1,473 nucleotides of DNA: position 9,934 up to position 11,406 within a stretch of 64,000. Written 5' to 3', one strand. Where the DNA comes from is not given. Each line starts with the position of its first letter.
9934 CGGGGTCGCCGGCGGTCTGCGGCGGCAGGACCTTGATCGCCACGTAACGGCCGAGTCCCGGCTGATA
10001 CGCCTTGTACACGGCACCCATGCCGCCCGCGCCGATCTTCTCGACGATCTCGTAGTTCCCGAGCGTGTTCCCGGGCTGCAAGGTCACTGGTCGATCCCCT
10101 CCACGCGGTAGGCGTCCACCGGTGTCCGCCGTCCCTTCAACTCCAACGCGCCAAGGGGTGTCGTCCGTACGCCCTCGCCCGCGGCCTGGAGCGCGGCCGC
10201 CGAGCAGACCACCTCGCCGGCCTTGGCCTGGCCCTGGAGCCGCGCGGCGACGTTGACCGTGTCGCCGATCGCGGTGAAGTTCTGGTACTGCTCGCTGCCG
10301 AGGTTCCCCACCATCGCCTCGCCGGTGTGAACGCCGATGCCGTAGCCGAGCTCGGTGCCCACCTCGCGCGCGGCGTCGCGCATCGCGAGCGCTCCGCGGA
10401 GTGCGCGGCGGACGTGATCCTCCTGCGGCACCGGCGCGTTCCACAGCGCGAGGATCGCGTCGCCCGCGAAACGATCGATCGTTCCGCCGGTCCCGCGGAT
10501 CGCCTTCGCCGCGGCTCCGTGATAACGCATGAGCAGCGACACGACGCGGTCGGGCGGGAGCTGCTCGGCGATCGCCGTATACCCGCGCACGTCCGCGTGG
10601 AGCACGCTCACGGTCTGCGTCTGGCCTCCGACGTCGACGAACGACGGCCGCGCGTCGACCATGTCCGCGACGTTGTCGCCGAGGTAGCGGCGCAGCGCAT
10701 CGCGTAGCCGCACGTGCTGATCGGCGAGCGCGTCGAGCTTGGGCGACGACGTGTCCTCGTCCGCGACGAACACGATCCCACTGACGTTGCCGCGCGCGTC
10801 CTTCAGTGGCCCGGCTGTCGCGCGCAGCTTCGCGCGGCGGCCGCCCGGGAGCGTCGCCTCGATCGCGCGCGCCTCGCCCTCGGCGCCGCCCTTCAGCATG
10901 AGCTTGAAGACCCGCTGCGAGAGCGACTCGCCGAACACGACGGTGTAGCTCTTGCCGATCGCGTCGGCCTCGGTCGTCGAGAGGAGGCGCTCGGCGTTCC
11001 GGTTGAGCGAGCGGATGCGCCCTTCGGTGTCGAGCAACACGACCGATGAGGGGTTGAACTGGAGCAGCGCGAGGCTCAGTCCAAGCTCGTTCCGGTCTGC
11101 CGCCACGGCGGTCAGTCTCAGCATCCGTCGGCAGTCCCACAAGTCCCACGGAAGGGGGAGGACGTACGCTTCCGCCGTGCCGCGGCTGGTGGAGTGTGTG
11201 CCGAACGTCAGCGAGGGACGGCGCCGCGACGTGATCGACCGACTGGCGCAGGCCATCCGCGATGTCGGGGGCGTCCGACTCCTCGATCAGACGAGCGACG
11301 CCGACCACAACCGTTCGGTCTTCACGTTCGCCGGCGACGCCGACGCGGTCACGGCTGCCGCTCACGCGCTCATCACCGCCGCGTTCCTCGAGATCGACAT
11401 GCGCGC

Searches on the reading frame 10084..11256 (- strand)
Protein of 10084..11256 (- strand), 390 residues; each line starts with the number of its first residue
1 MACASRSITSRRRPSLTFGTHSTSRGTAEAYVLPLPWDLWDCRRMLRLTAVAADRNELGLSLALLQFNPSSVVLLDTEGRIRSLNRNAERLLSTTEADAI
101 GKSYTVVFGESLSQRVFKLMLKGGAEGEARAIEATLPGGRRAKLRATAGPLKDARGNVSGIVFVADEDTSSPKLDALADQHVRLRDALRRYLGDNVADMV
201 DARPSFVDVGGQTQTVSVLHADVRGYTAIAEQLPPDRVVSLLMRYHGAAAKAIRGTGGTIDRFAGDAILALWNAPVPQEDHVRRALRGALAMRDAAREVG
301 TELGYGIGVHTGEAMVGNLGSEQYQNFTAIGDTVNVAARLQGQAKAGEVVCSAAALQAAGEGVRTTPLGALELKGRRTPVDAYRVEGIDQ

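Call 87: search_protein_families(library=pfam, proteins=[window:10084-11256:-], max_evalue=0.00001)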
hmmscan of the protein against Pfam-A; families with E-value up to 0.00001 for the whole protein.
window:10084-11256:- (390 aa): 4 families
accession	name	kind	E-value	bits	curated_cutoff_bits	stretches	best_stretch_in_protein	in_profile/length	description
PF00211.25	Guanylate_cyc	-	1e-17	64.8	21.9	1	212-384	5-180/183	Adenylate and Guanylate cyclase catalytic domain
PF00989.32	PAS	-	2.1e-09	37.9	22.6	1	64-165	6-110/113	PAS fold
PF08448.16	PAS_4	-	3.8e-08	34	23.1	1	69-165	5-102/110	PAS fold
PF13426.13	PAS_9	-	2.1e-07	31.6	27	1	70-164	2-97/103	PAS domain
